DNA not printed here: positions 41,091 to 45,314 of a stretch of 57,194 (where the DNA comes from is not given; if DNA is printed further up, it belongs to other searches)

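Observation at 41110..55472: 14-kb translationally coupled operon placing a MoxR-DUF58-transglutaminase-like module inside a HAAT-type ABC importer gene set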

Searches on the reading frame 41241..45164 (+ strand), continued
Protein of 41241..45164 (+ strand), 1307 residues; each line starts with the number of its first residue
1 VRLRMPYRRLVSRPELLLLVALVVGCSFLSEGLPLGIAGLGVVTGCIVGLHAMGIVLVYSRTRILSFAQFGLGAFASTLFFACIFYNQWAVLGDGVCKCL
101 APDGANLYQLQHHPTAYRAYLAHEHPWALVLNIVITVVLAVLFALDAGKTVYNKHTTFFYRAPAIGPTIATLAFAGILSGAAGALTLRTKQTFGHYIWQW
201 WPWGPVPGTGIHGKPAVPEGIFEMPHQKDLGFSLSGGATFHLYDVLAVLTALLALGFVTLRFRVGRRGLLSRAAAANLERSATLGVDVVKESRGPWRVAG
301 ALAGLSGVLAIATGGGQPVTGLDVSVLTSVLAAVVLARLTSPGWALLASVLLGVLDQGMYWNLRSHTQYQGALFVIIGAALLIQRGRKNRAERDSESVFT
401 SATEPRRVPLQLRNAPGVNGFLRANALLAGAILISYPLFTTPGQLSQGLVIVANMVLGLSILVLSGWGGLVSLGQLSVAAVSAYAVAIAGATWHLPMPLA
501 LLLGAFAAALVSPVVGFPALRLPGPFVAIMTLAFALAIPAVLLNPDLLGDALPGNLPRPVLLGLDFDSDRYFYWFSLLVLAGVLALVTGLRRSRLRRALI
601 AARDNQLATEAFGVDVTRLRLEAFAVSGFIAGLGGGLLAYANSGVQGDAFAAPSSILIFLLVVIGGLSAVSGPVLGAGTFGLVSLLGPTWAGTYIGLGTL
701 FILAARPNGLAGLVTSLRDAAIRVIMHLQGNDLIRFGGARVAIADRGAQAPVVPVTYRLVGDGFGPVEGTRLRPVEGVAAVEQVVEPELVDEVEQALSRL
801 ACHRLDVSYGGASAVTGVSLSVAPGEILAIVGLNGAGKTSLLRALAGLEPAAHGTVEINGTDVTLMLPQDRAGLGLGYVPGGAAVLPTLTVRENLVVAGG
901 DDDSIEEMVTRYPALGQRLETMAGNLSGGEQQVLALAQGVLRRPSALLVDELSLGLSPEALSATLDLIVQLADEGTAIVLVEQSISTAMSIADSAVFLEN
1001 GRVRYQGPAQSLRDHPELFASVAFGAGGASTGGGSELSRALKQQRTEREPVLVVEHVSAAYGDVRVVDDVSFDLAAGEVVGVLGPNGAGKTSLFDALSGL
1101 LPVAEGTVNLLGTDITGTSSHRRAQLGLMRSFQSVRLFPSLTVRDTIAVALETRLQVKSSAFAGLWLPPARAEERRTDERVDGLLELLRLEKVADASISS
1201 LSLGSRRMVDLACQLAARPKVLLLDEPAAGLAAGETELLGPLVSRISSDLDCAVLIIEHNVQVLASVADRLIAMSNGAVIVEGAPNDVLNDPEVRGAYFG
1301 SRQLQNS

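Call 22: find_encoding_contigs(protein=P0183, flank=10000, max_places=1)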
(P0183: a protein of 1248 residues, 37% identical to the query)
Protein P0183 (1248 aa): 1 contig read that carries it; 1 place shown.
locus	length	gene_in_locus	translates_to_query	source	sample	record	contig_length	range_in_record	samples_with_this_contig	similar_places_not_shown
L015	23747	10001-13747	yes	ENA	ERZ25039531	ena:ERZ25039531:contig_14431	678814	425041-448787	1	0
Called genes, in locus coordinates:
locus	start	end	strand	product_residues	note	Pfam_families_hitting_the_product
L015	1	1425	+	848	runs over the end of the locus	PF12704:MacB_PCD, PF02687:FtsX, PF12704:MacB_PCD, PF02687:FtsX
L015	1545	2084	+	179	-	PF04542:Sigma70_r2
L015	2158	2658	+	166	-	-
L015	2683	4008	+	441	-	PF00919:UPF0004, PF04055:Radical_SAM, PF18693:TRAM_2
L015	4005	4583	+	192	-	PF01066:CDP-OH_P_transf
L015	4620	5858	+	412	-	PF00994:MoCF_biosynth, PF18146:CinA_KH, PF02464:CinA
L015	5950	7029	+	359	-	-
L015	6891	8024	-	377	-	PF11258:DUF3048, PF17479:DUF3048_C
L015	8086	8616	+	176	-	PF02834:LigT_PEase (faint)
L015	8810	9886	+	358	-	PF00154:RecA_N, PF08423:Rad51, PF06745:ATPase (weak), PF27531:MT3502_N, PF21096:RecA_C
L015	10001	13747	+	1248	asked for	PF02653:BPD_transp_2, PF00005:ABC_tran, PF02463:SMC_N (faint), PF13476:AAA_23 (faint), PF13555:AAA_29 (faint), PF13604:AAA_30 (faint), PF13304:AAA_21 (faint), PF00005:ABC_tran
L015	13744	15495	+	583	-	-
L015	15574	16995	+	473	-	PF00919:UPF0004, PF04055:Radical_SAM, PF01938:TRAM (weak)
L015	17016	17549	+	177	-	PF00583:Acetyltransf_1, PF13673:Acetyltransf_10, PF13508:Acetyltransf_7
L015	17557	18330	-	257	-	PF02585:PIG-L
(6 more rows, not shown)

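Call 23: find_encoding_contigs(protein=P0194, flank=10000, max_places=1)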
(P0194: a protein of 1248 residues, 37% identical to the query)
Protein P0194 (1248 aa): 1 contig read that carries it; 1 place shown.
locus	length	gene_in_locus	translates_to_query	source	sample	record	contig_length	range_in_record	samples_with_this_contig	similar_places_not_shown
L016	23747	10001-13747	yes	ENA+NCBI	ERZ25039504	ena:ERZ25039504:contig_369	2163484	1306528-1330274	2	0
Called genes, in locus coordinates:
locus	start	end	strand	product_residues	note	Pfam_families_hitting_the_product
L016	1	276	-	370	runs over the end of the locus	PF04542:Sigma70_r2, PF04545:Sigma70_r4, PF08281:Sigma70_r4_2, PF00903:Glyoxalase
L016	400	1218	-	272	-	PF00106:adh_short, PF08659:KR, PF01370:Epimerase, PF13561:adh_short_C2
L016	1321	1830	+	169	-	PF03352:Adenine_glyco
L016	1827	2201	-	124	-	-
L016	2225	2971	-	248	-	PF13847:Methyltransf_31 (weak), PF08241:Methyltransf_11, PF13649:Methyltransf_25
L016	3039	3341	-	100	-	-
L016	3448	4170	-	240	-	PF19798:Sulfotransfer_5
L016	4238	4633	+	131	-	PF12172:zf-ChsH2 (weak), PF01796:OB_ChsH2_C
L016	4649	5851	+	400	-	PF00108:Thiolase_N, PF02803:Thiolase_C, PF22691:Thiolase_C_1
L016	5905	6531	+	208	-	PF01596:Methyltransf_3, PF01135:PCMT (weak), PF13578:Methyltransf_24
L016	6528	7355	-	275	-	PF03372:Exo_endo_phos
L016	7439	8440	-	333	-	-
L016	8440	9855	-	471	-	PF08241:Methyltransf_11 (faint), PF01555:N6_N4_Mtase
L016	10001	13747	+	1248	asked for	PF02653:BPD_transp_2, PF13555:AAA_29 (faint), PF02653:BPD_transp_2, PF00005:ABC_tran, PF02463:SMC_N (faint), PF13476:AAA_23 (faint), PF13304:AAA_21 (weak), PF00005:ABC_tran, +2 more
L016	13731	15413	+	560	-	PF13458:Peripla_BP_6 (weak)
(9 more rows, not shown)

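Call 24: find_encoding_contigs(protein=P0215, flank=10000, max_places=1)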
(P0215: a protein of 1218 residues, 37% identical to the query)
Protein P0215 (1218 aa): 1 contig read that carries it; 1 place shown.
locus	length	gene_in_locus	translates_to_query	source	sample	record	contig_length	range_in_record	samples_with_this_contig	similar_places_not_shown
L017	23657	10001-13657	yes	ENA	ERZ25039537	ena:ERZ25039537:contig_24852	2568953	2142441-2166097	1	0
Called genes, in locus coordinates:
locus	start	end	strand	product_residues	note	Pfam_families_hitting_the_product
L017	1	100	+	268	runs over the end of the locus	PF00378:ECH_1, PF16113:ECH_2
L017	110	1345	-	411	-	PF13458:Peripla_BP_6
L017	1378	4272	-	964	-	PF02653:BPD_transp_2, PF00005:ABC_tran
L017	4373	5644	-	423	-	PF13458:Peripla_BP_6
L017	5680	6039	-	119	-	PF12399:BCA_ABC_TP_C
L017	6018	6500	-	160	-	PF00005:ABC_tran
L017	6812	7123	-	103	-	PF01451:LMWPc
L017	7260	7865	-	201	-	-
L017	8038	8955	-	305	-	-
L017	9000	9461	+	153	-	PF00561:Abhydrolase_1, PF12146:Hydrolase_4 (weak), PF12697:Abhydrolase_6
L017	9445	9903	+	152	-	-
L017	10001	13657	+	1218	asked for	PF02653:BPD_transp_2, PF00005:ABC_tran, PF02463:SMC_N (faint), PF13476:AAA_23 (faint), PF13555:AAA_29 (faint), PF13304:AAA_21, PF00005:ABC_tran, PF12399:BCA_ABC_TP_C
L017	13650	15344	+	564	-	-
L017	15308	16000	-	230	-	PF00132:Hexapep, PF14602:Hexapep_2 (weak)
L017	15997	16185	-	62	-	-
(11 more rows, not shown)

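Call 25: find_encoding_contigs(protein=P0121, flank=10000, max_places=4)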
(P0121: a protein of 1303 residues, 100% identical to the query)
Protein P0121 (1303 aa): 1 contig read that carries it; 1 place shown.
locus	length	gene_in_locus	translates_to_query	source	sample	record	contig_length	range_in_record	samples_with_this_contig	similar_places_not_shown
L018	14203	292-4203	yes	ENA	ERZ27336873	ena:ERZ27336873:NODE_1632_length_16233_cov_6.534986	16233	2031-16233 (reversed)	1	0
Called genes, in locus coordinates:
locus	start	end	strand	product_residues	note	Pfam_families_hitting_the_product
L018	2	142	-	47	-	?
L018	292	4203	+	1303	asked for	PF02653:BPD_transp_2, PF00005:ABC_tran, PF02463:SMC_N (faint), PF13476:AAA_23 (faint), PF13555:AAA_29 (faint), PF20703:nSTAND1 (faint), PF00005:ABC_tran, PF13304:AAA_21 (weak)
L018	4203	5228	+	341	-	PF00493:MCM (weak), PF20030:bpMoxR, PF00158:Sigma54_activat (weak), PF01078:Mg_chelatase (faint), PF00004:AAA, PF07726:AAA_3, PF07728:AAA_5, PF17863:AAA_lid_2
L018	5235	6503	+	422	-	PF01882:DUF58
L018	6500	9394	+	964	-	PF01841:Transglut_core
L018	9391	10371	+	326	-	-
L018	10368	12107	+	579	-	-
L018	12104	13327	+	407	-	PF00144:Beta-lactamase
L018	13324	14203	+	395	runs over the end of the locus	PF00144:Beta-lactamase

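Call 92: find_encoding_contigs(protein=P0192, flank=10000, max_places=1)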
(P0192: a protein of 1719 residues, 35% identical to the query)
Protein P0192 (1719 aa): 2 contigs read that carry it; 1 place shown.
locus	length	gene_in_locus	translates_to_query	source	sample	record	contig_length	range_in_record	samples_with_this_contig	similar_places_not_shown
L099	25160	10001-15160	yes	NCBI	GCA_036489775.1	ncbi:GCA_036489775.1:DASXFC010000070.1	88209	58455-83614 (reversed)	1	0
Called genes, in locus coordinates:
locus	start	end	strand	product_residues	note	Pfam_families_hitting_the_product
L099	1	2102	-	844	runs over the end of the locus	PF25788:Ig_Rha78A_N, PF08531:Bac_rhamnosid_N, PF05592:Bac_rhamnosid, PF17389:Bac_rhamnosid6H, PF17390:Bac_rhamnosid_C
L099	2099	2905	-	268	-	PF12697:Abhydrolase_6, PF00561:Abhydrolase_1, PF12146:Hydrolase_4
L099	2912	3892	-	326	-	PF00135:COesterase (faint), PF20434:BD-FAE, PF07859:Abhydrolase_3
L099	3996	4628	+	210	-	PF13977:TetR_C_6 (faint), PF00440:TetR_N, PF16859:TetR_C_11 (weak)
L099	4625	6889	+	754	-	PF00933:Glyco_hydro_3, PF01915:Glyco_hydro_3_C, PF14310:Fn3-like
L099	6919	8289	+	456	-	-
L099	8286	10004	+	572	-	-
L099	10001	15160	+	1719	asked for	PF02653:BPD_transp_2, PF00005:ABC_tran, PF02463:SMC_N (faint), PF13175:AAA_15 (faint), PF13304:AAA_21 (faint), PF00005:ABC_tran, PF12399:BCA_ABC_TP_C, PF07690:MFS_1, +2 more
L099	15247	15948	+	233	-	PF00561:Abhydrolase_1 (weak), PF12697:Abhydrolase_6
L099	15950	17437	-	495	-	PF01471:PG_binding_1, PF03734:YkuD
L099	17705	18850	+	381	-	PF00676:E1_dh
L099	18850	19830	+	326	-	PF02779:Transket_pyr, PF02780:Transketolase_C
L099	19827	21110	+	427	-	PF00364:Biotin_lipoyl, PF02817:E3_binding, PF00198:2-oxoacid_dh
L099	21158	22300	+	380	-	PF02771:Acyl-CoA_dh_N, PF02770:Acyl-CoA_dh_M, PF00441:Acyl-CoA_dh_1, PF08028:Acyl-CoA_dh_2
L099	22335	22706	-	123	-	-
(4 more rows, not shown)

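Call 93: find_encoding_contigs(protein=P0233, flank=10000, max_places=1)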
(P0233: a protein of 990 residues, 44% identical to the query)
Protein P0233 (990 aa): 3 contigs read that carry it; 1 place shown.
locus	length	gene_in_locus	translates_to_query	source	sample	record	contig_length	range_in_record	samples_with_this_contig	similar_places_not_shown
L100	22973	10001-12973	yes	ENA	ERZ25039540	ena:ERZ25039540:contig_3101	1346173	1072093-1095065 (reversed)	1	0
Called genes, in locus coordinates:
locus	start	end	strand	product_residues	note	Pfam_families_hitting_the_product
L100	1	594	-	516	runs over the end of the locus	PF04909:Amidohydro_2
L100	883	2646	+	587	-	PF00990:GGDEF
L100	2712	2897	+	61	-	-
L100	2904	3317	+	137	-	-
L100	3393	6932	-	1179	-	PF12704:MacB_PCD, PF02687:FtsX, PF12704:MacB_PCD (weak), PF02687:FtsX, PF02668:TauD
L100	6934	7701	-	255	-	PF00005:ABC_tran, PF02463:SMC_N (faint), PF13304:AAA_21 (faint)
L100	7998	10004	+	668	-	PF02653:BPD_transp_2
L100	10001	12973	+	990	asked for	PF07690:MFS_1, PF00005:ABC_tran, PF02463:SMC_N (faint), PF13191:AAA_16 (faint), PF13304:AAA_21 (faint), PF13476:AAA_23 (faint), PF13555:AAA_29 (faint), PF00005:ABC_tran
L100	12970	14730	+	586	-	-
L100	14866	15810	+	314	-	PF00005:ABC_tran, PF13304:AAA_21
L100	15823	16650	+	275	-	PF12679:ABC2_membrane_2 (weak)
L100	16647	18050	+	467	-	PF13796:Sensor, PF07730:HisKA_3, PF02518:HATPase_c (weak)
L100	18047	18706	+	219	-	PF00072:Response_reg, PF08281:Sigma70_r4_2 (faint), PF00196:GerE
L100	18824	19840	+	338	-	PF01734:Patatin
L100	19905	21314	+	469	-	PF03007:WS_DGAT_cat, PF06974:WS_DGAT_C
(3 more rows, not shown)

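Call 94: find_encoding_contigs(protein=P0238, flank=10000, max_places=1)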
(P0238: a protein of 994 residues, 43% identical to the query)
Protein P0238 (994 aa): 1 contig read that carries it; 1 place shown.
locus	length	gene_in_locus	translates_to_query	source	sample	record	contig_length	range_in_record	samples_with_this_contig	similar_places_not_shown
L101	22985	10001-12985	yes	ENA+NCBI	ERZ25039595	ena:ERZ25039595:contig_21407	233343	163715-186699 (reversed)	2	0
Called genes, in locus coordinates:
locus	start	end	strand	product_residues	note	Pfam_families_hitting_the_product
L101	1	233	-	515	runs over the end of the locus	PF04909:Amidohydro_2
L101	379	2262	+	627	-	PF00990:GGDEF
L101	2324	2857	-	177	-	-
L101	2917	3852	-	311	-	PF02668:TauD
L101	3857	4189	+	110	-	-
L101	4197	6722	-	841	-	PF12704:MacB_PCD, PF02687:FtsX, PF12704:MacB_PCD (weak), PF02687:FtsX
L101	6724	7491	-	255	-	PF00005:ABC_tran, PF02463:SMC_N (faint)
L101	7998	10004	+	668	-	PF02653:BPD_transp_2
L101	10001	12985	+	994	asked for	PF07690:MFS_1, PF00005:ABC_tran, PF02463:SMC_N (faint), PF13191:AAA_16 (faint), PF13304:AAA_21 (faint), PF13476:AAA_23 (faint), PF13555:AAA_29 (faint), PF00005:ABC_tran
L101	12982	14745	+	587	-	-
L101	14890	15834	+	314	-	PF00005:ABC_tran, PF13304:AAA_21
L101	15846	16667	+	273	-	-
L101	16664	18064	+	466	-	PF13796:Sensor, PF07730:HisKA_3, PF02518:HATPase_c (weak)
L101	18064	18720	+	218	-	PF00072:Response_reg, PF00196:GerE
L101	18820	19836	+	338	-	PF01734:Patatin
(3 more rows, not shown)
